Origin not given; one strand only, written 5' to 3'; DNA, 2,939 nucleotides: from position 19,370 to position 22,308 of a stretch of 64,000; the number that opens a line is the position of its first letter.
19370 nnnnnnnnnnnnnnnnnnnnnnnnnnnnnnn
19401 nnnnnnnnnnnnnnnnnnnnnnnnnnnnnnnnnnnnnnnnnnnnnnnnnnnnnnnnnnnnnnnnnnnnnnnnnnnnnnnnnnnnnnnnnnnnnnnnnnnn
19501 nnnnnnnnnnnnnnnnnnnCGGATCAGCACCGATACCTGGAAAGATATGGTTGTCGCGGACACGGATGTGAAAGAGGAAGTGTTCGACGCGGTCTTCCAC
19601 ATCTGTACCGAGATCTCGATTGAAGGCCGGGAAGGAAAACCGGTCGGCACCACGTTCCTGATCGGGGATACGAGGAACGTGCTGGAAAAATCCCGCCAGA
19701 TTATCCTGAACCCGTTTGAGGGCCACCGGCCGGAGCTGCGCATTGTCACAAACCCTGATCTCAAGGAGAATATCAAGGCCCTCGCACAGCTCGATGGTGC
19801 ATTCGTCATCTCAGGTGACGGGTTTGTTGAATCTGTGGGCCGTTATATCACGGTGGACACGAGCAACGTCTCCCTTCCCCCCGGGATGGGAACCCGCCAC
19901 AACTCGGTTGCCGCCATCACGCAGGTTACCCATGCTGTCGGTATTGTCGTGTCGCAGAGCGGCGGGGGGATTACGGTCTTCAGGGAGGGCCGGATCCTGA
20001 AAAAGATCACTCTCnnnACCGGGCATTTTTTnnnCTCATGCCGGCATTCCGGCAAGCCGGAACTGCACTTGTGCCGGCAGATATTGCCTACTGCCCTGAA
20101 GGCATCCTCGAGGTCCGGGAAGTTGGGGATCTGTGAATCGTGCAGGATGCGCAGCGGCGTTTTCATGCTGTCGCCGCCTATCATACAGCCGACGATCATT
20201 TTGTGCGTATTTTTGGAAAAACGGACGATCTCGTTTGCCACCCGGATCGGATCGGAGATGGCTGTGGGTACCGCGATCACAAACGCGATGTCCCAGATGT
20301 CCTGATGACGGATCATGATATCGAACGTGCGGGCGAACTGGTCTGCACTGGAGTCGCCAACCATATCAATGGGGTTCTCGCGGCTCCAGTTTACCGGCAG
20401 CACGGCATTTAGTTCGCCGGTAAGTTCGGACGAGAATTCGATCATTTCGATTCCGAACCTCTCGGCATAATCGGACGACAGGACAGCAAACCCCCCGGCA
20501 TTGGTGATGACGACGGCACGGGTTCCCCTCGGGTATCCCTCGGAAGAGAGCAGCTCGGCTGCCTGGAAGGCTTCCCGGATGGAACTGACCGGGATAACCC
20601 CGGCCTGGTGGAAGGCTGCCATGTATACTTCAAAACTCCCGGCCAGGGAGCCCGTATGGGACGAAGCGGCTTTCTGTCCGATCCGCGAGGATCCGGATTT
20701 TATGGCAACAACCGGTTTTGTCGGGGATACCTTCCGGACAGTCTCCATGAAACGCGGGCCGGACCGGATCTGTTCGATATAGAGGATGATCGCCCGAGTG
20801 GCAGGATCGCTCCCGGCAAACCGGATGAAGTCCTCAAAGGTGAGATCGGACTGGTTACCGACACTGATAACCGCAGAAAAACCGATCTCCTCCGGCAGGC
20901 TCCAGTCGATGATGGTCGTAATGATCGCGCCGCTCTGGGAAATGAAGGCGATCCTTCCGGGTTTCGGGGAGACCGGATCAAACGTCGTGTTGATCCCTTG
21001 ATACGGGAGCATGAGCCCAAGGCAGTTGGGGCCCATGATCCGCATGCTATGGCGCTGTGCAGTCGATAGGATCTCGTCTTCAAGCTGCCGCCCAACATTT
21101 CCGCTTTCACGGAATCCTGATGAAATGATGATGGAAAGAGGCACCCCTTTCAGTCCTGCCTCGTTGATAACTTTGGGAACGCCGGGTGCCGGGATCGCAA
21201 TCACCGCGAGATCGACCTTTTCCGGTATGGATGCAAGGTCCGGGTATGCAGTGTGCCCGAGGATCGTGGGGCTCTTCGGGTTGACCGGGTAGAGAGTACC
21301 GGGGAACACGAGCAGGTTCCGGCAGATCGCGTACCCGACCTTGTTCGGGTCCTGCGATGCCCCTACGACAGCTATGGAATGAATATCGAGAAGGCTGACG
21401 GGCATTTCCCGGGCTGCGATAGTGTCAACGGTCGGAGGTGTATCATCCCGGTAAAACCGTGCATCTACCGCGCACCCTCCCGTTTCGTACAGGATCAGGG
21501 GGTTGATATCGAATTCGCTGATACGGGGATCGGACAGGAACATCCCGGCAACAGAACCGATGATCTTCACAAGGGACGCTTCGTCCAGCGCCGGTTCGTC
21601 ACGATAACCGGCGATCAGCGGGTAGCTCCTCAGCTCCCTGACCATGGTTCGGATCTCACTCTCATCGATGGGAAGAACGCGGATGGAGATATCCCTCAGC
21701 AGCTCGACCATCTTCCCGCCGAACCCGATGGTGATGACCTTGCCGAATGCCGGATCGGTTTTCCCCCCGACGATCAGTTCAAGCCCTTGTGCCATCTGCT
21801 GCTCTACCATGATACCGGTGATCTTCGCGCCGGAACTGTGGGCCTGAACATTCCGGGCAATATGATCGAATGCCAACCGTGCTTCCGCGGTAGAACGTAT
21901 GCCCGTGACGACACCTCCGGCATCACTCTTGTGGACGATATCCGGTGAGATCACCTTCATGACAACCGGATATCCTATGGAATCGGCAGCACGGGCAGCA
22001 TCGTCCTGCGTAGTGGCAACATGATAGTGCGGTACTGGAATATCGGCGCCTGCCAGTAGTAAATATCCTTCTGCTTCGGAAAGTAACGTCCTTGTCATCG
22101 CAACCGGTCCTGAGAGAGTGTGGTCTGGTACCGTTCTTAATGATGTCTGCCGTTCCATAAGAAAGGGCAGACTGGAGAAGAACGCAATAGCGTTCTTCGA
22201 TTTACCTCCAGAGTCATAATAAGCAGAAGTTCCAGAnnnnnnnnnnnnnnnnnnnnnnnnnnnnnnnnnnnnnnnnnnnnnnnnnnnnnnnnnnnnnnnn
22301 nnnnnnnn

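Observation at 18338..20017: Sensor-fused diadenylate cyclase with a pseudo-receiver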

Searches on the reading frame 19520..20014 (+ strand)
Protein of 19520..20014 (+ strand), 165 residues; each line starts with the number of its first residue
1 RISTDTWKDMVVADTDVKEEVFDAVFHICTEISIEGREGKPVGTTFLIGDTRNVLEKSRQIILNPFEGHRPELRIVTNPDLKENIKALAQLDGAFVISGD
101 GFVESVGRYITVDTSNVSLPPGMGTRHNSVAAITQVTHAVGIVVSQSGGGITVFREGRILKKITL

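Call 18: search_protein_representatives(protein=window:19520-20014:+)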
Query: 165 residues. Proteins with E-value up to 0.001 (for the whole library): 1268; up to 1e-10: 817; up to 1e-30: 230. The best 150 are listed.
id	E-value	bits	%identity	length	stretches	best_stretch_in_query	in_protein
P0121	2.7e-83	293.7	82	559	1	1-165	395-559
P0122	4.1e-63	228.1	65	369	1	2-163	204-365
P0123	6.5e-59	214.5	60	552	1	2-163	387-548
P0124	4.0e-58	211.9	60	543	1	1-163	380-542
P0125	1.3e-57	210.2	64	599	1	11-162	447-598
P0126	5.0e-57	208.3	69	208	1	21-164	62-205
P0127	8.5e-57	207.6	60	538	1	1-163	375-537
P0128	1.3e-56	207.0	61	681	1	6-163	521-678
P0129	7.1e-56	204.6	59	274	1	2-164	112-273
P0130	1.0e-55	204.1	63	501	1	5-164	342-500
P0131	5.7e-55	201.7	63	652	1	11-162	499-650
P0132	1.8e-54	200.0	63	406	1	11-162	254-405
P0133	2.9e-54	199.3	62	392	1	9-162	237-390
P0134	5.3e-54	198.5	61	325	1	10-161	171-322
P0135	5.3e-54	198.5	61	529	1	10-162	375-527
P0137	1.8e-53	196.8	55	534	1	1-163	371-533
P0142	6.4e-52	191.7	60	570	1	8-163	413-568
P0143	1.6e-51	190.4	57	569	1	2-163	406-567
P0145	2.7e-50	186.5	61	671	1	11-163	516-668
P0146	2.9e-50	186.4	60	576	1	10-161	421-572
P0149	4.0e-49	182.7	57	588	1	13-162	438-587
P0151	8.2e-49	181.6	59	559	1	11-163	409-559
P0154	2.8e-48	179.9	57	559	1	7-163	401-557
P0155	4.8e-48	179.1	49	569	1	2-165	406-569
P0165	6.2e-46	172.3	52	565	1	1-162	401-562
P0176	6.3e-44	165.8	52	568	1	2-163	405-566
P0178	5.1e-43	162.8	52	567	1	5-162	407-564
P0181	4.3e-42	159.8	49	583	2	32-163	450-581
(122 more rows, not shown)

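Call 22: search_protein_families(library=pfam, proteins=[P0125, P0128, P0131, P0135, P0142, P0145, P0146, P0130, P0149, P0151], max_evalue=0.001)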
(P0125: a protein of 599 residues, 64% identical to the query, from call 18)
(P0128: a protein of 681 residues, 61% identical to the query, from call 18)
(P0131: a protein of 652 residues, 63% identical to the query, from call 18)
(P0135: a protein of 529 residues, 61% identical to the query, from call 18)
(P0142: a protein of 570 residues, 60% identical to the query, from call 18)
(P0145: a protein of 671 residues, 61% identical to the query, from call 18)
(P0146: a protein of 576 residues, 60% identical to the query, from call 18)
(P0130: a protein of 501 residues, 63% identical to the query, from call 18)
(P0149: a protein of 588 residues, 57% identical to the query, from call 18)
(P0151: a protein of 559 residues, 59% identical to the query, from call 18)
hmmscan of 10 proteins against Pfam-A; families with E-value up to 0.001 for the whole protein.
P0125 (599 aa): 5 families
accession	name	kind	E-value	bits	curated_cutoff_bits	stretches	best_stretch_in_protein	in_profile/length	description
PF00004.35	AAA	-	7.5e-38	130.4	21.2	1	164-295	1-131/131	ATPase family associated with various cellular activities (AAA)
PF02457.21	DAC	-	1e-16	61.1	27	1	468-594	2-118/119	DisA bacterial checkpoint controller nucleotide-binding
PF09336.16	Vps4_C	-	7.3e-06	26.3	21.3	1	363-409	15-61/61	Vps4 C terminal oligomerisation domain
PF13191.12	AAA_16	-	0.00018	22.5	32.6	0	163-197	26-63/167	AAA ATPase domain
PF07728.20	AAA_5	-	0.00055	20.4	22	0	164-287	2-139/139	AAA domain (dynein-related subfamily)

P0128 (681 aa): 2 families
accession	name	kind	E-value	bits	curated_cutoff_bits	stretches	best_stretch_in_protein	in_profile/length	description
PF02386.22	TrkH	-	3.6e-46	158.1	27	1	95-477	58-489/502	Cation transport protein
PF02457.21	DAC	-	4.6e-17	62.1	27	1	549-673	4-118/119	DisA bacterial checkpoint controller nucleotide-binding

P0131 (652 aa): 1 family
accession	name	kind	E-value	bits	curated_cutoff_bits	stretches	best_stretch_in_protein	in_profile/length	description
PF02457.21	DAC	-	1.9e-17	63.4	27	1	523-646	5-118/119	DisA bacterial checkpoint controller nucleotide-binding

P0135 (529 aa): 11 families
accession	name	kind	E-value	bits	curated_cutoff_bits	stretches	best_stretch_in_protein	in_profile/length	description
PF02457.21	DAC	-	2.8e-17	62.8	27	1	399-523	4-118/119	DisA bacterial checkpoint controller nucleotide-binding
PF00515.34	TPR_1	-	1.9e-12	46.9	27.8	2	224-256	2-34/34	Tetratricopeptide repeat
PF07719.23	TPR_2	-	2.8e-11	43.1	27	2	224-256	2-34/34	Tetratricopeptide repeat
PF13431.12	TPR_17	-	1.4e-07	31.7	24.4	0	212-243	2-33/34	Tetratricopeptide repeat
PF13432.12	TPR_16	-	4.9e-07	30.5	32.7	1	200-255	9-63/65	Tetratricopeptide repeat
PF13414.12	TPR_11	-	4.2e-06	26.8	26.8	1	205-231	10-36/42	TPR repeat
PF14559.12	TPR_19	-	1e-05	26.2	25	1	201-256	3-58/68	Tetratricopeptide repeat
PF13424.12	TPR_12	-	0.00013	22.6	30.1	1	190-250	4-72/77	Tetratricopeptide repeat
PF13371.12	TPR_9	-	0.00033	21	35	1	200-255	6-61/73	Tetratricopeptide repeat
PF13181.12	TPR_8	-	0.0005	20.5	25.7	0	189-222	1-34/34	Tetratricopeptide repeat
PF13428.12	TPR_14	-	0.00081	20.3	23.5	0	190-229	2-41/44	Tetratricopeptide repeat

P0142 (570 aa): 13 families
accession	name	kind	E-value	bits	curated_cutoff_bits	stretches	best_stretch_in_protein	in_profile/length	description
PF02457.21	DAC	-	1.4e-19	70.3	27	1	438-563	3-118/119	DisA bacterial checkpoint controller nucleotide-binding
PF00515.34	TPR_1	-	6e-16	57.9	27.8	2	239-271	1-33/34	Tetratricopeptide repeat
PF07719.23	TPR_2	-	2.9e-15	55.5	27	2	239-271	1-33/34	Tetratricopeptide repeat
PF13181.12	TPR_8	-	1.7e-11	43.8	25.7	1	240-271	2-33/34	Tetratricopeptide repeat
PF13414.12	TPR_11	-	2.7e-11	43.4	26.8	1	251-287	6-42/42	TPR repeat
PF13431.12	TPR_17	-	2.6e-10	40.2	24.4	1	261-293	1-33/34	Tetratricopeptide repeat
PF13432.12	TPR_16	-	5.7e-09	36.7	32.7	1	243-304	1-62/65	Tetratricopeptide repeat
PF13428.12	TPR_14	-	1.6e-08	34.9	23.5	1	239-280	1-42/44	Tetratricopeptide repeat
PF13371.12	TPR_9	-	1.3e-06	28.7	35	1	252-304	8-60/73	Tetratricopeptide repeat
PF14559.12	TPR_19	-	1e-05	26.2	25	1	251-304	3-56/68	Tetratricopeptide repeat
PF13174.12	TPR_6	-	0.0002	22.3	26.3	0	274-304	1-31/33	Tetratricopeptide repeat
PF13176.12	TPR_7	-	0.00045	20.5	27.9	0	247-269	7-29/36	Tetratricopeptide repeat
PF13424.12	TPR_12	-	0.00067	20.2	30.1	0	242-302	6-74/77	Tetratricopeptide repeat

P0145 (671 aa): 3 families
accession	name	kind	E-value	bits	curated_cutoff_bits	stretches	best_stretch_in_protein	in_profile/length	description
PF02457.21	DAC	-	4.3e-16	59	27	1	538-663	3-118/119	DisA bacterial checkpoint controller nucleotide-binding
PF18911.6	PKD_4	-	7.2e-13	48.8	27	2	166-220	29-84/85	PKD domain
PF00801.26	PKD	-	2e-11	44.1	23.5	1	149-215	11-75/80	PKD domain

P0146 (576 aa): 3 families
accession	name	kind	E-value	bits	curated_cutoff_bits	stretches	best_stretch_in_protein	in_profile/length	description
PF02457.21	DAC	-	1.7e-16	60.3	27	1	444-569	3-118/119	DisA bacterial checkpoint controller nucleotide-binding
PF18911.6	PKD_4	-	9.3e-11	42.1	27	1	107-157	32-81/85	PKD domain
PF00801.26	PKD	-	1.2e-07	32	23.5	0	108-154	28-74/80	PKD domain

P0130 (501 aa): 4 families
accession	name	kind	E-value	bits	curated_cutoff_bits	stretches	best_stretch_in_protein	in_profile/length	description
PF18911.6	PKD_4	-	9.8e-17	61.2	27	2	136-190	31-84/85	PKD domain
PF02457.21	DAC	-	2.4e-15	56.6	27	1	370-494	4-118/119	DisA bacterial checkpoint controller nucleotide-binding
PF00801.26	PKD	-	2.1e-11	44.1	23.5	2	24-71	26-74/80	PKD domain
PF18981.6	InlK_D3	-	0.00097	19.6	25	0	51-76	47-73/75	Internalin K domain (D3/D4)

P0149 (588 aa): 3 families
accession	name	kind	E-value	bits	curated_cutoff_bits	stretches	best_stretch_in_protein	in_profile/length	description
PF02457.21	DAC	-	5.9e-19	68.3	27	1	458-583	3-118/119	DisA bacterial checkpoint controller nucleotide-binding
PF18911.6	PKD_4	-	1.3e-12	48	27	1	117-179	25-84/85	PKD domain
PF00801.26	PKD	-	4.5e-05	23.8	23.5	1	126-169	29-72/80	PKD domain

P0151 (559 aa): 8 families
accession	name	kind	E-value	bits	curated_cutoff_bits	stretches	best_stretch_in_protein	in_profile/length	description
PF00004.35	AAA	-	2e-41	141.9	21.2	1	143-271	1-130/131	ATPase family associated with various cellular activities (AAA)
PF02457.21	DAC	-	9.5e-15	54.7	27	1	433-554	5-118/119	DisA bacterial checkpoint controller nucleotide-binding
PF17862.7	AAA_lid_3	-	2.5e-11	43.3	27.2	1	294-336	1-43/45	AAA+ lid domain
PF01637.24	ATPase_2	-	5.8e-05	23.5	33.2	0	129-163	9-43/225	ATPase domain predominantly from Archaea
PF20720.3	nSTAND3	-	0.00017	21.8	27.2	1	143-245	20-108/155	Novel STAND NTPase 3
PF07724.20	AAA_2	-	0.00066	20.2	27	0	140-239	3-105/166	AAA domain (Cdc48 subfamily)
PF13401.12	AAA_22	-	0.00071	20.3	27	0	141-170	6-38/130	AAA domain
PF13191.12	AAA_16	-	0.00076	20.4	32.6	0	137-167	22-51/167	AAA ATPase domain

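Call 23: search_protein_families(library=pfam, proteins=[P0123, P0143, P0154, P0155, P0176, P0181, P0124, P0137, P0165, P0178], max_evalue=0.001)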
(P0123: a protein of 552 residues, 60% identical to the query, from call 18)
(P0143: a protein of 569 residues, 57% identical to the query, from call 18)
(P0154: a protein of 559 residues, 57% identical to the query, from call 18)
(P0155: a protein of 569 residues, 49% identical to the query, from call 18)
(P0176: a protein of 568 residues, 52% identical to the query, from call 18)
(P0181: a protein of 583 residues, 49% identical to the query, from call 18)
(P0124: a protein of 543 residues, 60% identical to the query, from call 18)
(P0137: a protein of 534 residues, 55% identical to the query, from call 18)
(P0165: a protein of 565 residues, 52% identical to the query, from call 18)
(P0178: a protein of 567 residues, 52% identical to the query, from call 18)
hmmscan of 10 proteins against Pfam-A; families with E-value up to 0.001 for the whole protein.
P0123 (552 aa): 7 families
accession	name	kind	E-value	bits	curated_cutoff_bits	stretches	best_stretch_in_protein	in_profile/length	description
PF00989.32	PAS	-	1.1e-22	80.6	22.6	2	261-375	2-113/113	PAS fold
PF02457.21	DAC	-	1.9e-19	69.9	27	1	420-543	5-118/119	DisA bacterial checkpoint controller nucleotide-binding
PF13426.13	PAS_9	-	1.5e-18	67.4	27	2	270-377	2-103/103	PAS domain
PF08448.16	PAS_4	-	1.5e-15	57.8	23.1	1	267-379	2-109/110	PAS fold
PF13188.13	PAS_8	-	5.2e-10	39.3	21.8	1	261-307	2-48/65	PAS domain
PF08447.18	PAS_3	-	6.6e-08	33.2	25.6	1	284-371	3-88/89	PAS fold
PF00072.30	Response_reg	-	0.00074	20.1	30.2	0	7-101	4-97/111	Response regulator receiver domain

P0143 (569 aa): 5 families
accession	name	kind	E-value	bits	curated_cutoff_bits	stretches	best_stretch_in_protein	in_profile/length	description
PF02457.21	DAC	-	2.5e-16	59.8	27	1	438-562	4-118/119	DisA bacterial checkpoint controller nucleotide-binding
PF00989.32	PAS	-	1.2e-12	48.2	22.6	1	283-395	4-113/113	PAS fold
PF13426.13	PAS_9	-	5.9e-12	46.2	27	1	292-397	4-103/103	PAS domain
PF08448.16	PAS_4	-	1.7e-11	44.8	23.1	1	288-399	3-109/110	PAS fold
PF13188.13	PAS_8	-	2.2e-06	27.8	21.8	0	281-326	2-47/65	PAS domain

P0154 (559 aa): 6 families
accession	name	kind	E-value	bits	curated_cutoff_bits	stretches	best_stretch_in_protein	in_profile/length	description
PF02457.21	DAC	-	2.1e-18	66.4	27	1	427-552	3-118/119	DisA bacterial checkpoint controller nucleotide-binding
PF13426.13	PAS_9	-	4.6e-12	46.6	27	1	284-388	5-103/103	PAS domain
PF00989.32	PAS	-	5.7e-07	30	22.6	1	273-386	3-113/113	PAS fold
PF00072.30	Response_reg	-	7.4e-06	26.5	30.2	1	9-72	2-65/111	Response regulator receiver domain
PF13188.13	PAS_8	-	4.9e-05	23.5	21.8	0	273-316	3-43/65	PAS domain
PF08448.16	PAS_4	-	8.5e-05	23.2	23.1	0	278-388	2-107/110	PAS fold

P0155 (569 aa): 6 families
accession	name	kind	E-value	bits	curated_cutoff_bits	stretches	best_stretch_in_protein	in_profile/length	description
PF02457.21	DAC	-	1.4e-16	60.6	27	1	436-563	2-119/119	DisA bacterial checkpoint controller nucleotide-binding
PF13426.13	PAS_9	-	2e-15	57.4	27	2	292-397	3-103/103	PAS domain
PF08448.16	PAS_4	-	3.4e-15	56.7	23.1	1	289-398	3-108/110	PAS fold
PF00989.32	PAS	-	2.6e-10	40.7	22.6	1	283-342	3-59/113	PAS fold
PF13188.13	PAS_8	-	1e-06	28.9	21.8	0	281-332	1-48/65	PAS domain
PF08447.18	PAS_3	-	0.00047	20.8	25.6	0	304-379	2-76/89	PAS fold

P0176 (568 aa): 6 families
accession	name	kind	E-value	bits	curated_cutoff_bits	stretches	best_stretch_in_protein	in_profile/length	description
PF00989.32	PAS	-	8.1e-16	58.5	22.6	2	281-335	2-56/113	PAS fold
PF02457.21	DAC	-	3.2e-14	53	27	1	438-561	5-118/119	DisA bacterial checkpoint controller nucleotide-binding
PF13426.13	PAS_9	-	9.1e-13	48.8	27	2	169-258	13-101/103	PAS domain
PF13188.13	PAS_8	-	6.1e-12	45.4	21.8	1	281-320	2-38/65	PAS domain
PF08448.16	PAS_4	-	3.4e-09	37.4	23.1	1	286-396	1-107/110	PAS fold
PF08447.18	PAS_3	-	0.0009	19.9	25.6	0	171-199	3-33/89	PAS fold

P0181 (583 aa): 6 families
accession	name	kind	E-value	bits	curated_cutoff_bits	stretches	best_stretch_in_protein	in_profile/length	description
PF13426.13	PAS_9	-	2.9e-18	66.5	27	2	286-376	3-87/103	PAS domain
PF00989.32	PAS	-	1e-13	51.7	22.6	1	279-358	5-81/113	PAS fold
PF08448.16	PAS_4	-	6.6e-13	49.3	23.1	1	282-391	2-107/110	PAS fold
PF13188.13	PAS_8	-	4e-11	42.8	21.8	1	277-321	3-44/65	PAS domain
PF02457.21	DAC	-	4.5e-08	33.1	27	1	455-576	7-118/119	DisA bacterial checkpoint controller nucleotide-binding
PF24820.1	Diguanyl_cycl_sensor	-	4.1e-06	27.1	28.1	0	160-210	10-62/109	Diguanylate cyclase-like sensor domain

P0124 (543 aa): 6 families
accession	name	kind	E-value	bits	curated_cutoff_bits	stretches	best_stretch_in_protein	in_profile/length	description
PF13426.13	PAS_9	-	2.1e-17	63.7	27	2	269-372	6-103/103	PAS domain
PF02457.21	DAC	-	2.4e-16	59.8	27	1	414-538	5-119/119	DisA bacterial checkpoint controller nucleotide-binding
PF00989.32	PAS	-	1e-12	48.5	22.6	2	266-370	12-113/113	PAS fold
PF08448.16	PAS_4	-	3.5e-07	30.9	23.1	0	269-372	9-107/110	PAS fold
PF13188.13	PAS_8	-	1.8e-05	24.9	21.8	0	146-184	13-47/65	PAS domain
PF08447.18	PAS_3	-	6.2e-05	23.6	25.6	0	279-365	3-87/89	PAS fold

P0137 (534 aa): 5 families
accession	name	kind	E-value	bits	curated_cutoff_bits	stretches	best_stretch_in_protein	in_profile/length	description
PF02457.21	DAC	-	2.2e-16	60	27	1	404-528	4-118/119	DisA bacterial checkpoint controller nucleotide-binding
PF13426.13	PAS_9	-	2.6e-15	57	27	1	257-363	5-103/103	PAS domain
PF00989.32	PAS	-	5.1e-14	52.7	22.6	1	262-361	19-113/113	PAS fold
PF08448.16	PAS_4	-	1.6e-06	28.7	23.1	0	261-363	12-107/110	PAS fold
PF13188.13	PAS_8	-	0.00086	19.6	21.8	0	263-301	19-55/65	PAS domain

P0165 (565 aa): 5 families
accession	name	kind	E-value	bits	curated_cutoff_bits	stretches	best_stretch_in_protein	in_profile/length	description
PF02457.21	DAC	-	6.6e-17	61.6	27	1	435-558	5-118/119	DisA bacterial checkpoint controller nucleotide-binding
PF13426.13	PAS_9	-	9.4e-16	58.4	27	2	287-393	3-103/103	PAS domain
PF00989.32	PAS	-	9.9e-12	45.3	22.6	1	278-335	3-62/113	PAS fold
PF08448.16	PAS_4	-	4.4e-09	37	23.1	1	285-393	4-107/110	PAS fold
PF13188.13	PAS_8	-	9.5e-09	35.3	21.8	0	281-328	6-49/65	PAS domain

P0178 (567 aa): 6 families
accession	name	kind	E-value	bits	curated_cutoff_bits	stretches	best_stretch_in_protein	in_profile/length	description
PF00989.32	PAS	-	8.2e-20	71.3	22.6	2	279-392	2-112/113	PAS fold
PF02457.21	DAC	-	7.1e-19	68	27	1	438-560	6-118/119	DisA bacterial checkpoint controller nucleotide-binding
PF13426.13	PAS_9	-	6.3e-14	52.5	27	2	164-243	10-85/103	PAS domain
PF08448.16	PAS_4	-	8e-11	42.6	23.1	1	290-395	7-107/110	PAS fold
PF13188.13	PAS_8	-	3.8e-09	36.6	21.8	0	279-329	2-49/65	PAS domain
PF24820.1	Diguanyl_cycl_sensor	-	4e-05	24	28.1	0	283-330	1-48/109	Diguanylate cyclase-like sensor domain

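Call 30: search_solved_structures(query=window:19520-20014:+, max_evalue=0.001, show_alignments=3)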
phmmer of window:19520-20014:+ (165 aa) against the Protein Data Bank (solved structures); distinct sequences matched with E-value up to 0.001: 12.
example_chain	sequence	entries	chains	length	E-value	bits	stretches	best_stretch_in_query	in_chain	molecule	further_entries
6hvl_A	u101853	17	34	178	2.4e-06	30.6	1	91-163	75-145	Diadenylate cyclase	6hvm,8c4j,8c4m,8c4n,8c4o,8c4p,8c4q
4rv7_A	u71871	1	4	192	2.8e-06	30.4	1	91-163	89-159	Diadenylate cyclase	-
6hvn_A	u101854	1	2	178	1.8e-05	27.8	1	91-163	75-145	Diadenylate cyclase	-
8ogk_A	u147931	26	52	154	7.7e-05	25.7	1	92-164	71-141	Cyclic di-AMP synthase CdaA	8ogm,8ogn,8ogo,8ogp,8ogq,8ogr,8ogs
9g0g_A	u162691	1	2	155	7.8e-05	25.7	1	92-164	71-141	Cyclic di-AMP synthase CdaA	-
6gyw_A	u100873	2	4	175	7.9e-05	25.7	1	91-163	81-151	Diadenylate cyclase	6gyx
6gyy_A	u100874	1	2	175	8.7e-05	25.6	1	92-163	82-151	Diadenylate cyclase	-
7ojs_H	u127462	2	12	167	9.5e-05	25.4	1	92-164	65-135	Cyclic di-AMP synthase CdaA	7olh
6huw_A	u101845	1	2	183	0.00011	25.2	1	92-164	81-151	Diadenylate cyclase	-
8ofg_A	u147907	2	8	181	0.00013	25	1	92-165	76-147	Diadenylate cyclase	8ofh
8ofo_AAA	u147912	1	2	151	0.00013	25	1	92-160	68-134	Diadenylate cyclase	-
9g69_C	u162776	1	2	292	0.00085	22.3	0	91-161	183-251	Diadenylate cyclase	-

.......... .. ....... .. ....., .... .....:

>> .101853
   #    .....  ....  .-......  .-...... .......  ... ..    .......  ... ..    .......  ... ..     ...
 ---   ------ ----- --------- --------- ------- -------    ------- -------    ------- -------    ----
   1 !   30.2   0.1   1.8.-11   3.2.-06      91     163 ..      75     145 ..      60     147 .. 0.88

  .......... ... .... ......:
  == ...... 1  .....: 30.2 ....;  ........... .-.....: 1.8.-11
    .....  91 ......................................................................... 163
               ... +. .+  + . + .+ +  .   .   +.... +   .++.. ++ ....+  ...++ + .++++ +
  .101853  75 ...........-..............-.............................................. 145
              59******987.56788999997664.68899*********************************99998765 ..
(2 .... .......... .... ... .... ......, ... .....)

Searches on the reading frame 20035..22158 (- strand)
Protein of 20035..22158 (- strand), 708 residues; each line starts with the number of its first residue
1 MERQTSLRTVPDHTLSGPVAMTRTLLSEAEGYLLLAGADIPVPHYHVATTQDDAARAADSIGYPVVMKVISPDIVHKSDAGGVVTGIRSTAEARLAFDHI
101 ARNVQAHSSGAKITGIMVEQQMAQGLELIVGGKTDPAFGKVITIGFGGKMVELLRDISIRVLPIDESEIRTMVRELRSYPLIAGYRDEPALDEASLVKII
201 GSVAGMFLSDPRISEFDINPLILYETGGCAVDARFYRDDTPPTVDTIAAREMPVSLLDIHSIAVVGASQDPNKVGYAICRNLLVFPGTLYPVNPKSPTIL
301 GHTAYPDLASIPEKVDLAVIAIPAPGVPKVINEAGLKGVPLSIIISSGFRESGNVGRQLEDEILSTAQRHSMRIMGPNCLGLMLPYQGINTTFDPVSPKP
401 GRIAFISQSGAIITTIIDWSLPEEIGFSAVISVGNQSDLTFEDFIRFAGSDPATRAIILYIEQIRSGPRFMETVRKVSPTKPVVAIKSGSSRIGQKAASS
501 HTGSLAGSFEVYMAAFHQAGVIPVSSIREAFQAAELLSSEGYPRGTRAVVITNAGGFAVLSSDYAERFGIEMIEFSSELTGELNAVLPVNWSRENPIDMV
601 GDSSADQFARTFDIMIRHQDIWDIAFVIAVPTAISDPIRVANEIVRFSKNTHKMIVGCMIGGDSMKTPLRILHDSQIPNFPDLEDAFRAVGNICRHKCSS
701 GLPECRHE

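Call 35: search_protein_families(library=pfam, proteins=[window:20035-22158:-], max_evalue=0.001)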
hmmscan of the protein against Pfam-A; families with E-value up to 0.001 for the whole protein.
window:20035-22158:- (708 aa): 5 families
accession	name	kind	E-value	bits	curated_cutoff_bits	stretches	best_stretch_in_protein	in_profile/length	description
PF13549.11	ATP-grasp_5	-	2e-66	224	27.6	1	22-235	6-219/221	ATP-grasp domain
PF13607.11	Succ_CoA_lig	-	1.8e-52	177.2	27.4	1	400-537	1-138/138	Succinyl-CoA ligase like flavodoxin domain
PF13380.12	CoA_binding_2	-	3.5e-26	92.4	22.8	1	261-384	2-115/116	CoA binding domain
PF02629.25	CoA_binding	-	1.1e-10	42.6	22.3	1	260-348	4-97/97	CoA binding domain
PF19045.5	Ligase_CoA_2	-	2.4e-06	28.1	23.7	1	549-681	2-138/162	Ligase-CoA domain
